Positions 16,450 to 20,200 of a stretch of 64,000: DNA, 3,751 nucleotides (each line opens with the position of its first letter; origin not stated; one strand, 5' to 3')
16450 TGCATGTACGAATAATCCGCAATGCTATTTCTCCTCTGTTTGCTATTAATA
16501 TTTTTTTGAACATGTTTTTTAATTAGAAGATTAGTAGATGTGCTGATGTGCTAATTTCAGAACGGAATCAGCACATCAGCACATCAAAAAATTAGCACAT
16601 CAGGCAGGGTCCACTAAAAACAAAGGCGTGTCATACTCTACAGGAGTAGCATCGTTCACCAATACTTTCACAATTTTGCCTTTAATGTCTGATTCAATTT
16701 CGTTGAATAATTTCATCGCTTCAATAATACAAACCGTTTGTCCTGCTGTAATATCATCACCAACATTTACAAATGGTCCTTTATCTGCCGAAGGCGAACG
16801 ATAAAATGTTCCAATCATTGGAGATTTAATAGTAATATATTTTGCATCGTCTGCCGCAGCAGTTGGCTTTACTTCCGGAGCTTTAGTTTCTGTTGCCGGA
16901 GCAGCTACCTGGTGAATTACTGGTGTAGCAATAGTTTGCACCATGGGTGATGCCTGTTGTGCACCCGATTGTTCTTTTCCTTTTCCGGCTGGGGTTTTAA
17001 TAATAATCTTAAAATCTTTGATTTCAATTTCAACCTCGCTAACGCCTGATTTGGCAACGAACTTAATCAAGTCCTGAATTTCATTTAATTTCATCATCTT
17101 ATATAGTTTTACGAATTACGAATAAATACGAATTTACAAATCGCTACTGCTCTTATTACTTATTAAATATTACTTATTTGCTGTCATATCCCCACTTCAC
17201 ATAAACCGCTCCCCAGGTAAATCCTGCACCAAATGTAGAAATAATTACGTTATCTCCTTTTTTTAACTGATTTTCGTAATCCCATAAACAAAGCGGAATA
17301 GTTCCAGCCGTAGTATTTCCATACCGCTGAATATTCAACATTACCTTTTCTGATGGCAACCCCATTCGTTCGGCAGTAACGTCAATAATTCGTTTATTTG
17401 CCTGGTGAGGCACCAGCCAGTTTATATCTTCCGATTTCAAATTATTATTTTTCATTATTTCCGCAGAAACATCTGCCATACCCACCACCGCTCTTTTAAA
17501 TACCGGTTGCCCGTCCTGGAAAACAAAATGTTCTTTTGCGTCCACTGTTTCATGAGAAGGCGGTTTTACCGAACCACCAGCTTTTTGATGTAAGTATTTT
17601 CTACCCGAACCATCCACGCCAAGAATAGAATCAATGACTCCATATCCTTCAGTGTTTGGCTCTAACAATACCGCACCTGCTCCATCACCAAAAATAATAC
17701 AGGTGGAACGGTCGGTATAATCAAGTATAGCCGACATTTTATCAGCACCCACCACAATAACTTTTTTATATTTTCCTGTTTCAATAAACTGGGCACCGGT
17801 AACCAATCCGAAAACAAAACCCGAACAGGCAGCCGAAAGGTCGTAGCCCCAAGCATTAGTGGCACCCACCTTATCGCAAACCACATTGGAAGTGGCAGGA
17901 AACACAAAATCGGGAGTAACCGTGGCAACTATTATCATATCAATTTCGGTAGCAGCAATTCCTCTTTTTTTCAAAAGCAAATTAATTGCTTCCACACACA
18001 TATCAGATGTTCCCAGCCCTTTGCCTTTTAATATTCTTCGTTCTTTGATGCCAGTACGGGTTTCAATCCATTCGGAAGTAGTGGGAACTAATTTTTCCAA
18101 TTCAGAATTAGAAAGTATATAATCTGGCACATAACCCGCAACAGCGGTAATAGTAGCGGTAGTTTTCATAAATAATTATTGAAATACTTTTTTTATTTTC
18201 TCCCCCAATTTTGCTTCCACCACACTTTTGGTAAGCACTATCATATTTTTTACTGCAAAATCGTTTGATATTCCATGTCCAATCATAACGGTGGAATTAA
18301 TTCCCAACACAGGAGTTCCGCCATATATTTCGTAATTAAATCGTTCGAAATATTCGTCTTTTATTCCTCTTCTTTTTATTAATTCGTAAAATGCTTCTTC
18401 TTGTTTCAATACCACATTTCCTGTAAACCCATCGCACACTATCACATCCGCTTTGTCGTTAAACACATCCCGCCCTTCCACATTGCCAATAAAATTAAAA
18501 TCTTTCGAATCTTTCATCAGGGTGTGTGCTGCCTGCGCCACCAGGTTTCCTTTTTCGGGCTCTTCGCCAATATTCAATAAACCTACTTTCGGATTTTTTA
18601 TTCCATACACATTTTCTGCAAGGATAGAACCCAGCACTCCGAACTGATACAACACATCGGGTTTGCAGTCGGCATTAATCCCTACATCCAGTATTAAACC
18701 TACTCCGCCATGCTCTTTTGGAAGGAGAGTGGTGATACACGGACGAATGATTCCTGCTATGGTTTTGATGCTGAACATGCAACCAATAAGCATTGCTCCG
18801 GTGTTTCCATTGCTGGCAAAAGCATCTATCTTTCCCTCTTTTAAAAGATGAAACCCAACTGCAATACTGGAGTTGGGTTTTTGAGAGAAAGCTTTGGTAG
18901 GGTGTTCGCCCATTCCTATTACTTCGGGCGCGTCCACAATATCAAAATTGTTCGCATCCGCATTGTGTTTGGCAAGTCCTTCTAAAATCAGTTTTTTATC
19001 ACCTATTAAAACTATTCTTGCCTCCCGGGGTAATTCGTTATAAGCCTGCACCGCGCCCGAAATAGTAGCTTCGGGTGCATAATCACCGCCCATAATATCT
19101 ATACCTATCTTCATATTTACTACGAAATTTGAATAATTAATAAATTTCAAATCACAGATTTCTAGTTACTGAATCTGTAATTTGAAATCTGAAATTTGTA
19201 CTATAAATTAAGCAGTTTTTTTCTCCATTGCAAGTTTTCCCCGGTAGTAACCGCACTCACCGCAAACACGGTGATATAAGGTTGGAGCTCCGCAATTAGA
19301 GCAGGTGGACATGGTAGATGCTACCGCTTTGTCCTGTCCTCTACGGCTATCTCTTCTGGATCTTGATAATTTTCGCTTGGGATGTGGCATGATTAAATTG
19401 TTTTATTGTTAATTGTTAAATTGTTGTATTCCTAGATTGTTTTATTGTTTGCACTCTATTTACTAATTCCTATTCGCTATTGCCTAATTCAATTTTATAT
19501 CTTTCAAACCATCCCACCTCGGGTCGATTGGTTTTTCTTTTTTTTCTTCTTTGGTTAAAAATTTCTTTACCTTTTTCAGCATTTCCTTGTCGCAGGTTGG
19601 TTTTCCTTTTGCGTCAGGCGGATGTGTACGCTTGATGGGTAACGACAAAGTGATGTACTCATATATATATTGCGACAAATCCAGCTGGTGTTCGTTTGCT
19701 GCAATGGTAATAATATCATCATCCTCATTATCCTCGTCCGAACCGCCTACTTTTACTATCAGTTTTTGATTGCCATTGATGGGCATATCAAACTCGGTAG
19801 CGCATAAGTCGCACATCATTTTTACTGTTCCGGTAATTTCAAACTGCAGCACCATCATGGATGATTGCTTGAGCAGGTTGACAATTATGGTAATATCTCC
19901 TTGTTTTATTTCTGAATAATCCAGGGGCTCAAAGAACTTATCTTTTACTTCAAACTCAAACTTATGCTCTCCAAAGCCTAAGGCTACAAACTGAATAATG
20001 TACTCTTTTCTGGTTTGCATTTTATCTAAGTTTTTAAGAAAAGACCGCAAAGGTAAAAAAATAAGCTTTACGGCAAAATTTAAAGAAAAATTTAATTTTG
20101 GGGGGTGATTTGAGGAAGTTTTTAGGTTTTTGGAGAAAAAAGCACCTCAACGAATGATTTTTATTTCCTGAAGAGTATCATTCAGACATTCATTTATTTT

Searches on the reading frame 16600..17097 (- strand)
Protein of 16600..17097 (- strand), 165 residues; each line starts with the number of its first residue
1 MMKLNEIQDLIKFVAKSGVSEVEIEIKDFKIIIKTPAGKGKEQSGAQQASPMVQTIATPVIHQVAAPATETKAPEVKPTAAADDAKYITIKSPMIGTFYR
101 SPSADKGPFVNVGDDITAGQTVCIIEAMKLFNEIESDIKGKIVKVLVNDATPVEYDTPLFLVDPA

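Call 75: search_protein_families(library=pfam, proteins=[window:16600-17097:-])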
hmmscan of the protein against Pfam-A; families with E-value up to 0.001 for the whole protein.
window:16600-17097:- (165 aa): 1 family
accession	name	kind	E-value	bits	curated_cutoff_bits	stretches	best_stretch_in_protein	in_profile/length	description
PF00364.28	Biotin_lipoyl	-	1.9e-21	76.1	22.1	1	89-160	2-71/73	Biotin-requiring enzyme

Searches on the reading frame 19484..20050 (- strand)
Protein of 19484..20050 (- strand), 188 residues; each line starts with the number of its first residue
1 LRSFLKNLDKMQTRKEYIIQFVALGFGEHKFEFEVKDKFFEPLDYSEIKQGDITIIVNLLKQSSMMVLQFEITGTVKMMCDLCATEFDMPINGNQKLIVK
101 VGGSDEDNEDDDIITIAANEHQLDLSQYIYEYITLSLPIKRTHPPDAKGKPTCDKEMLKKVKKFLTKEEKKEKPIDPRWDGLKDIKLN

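Call 75: search_protein_families(library=pfam, proteins=[window:19484-20050:-])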
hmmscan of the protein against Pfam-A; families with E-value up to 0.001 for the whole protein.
window:19484-20050:- (188 aa): 1 family
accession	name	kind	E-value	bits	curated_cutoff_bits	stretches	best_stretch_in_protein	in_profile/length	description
PF02620.22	YceD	-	4.3e-23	82.1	33.2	1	68-186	1-119/119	Large ribosomal RNA subunit accumulation protein YceD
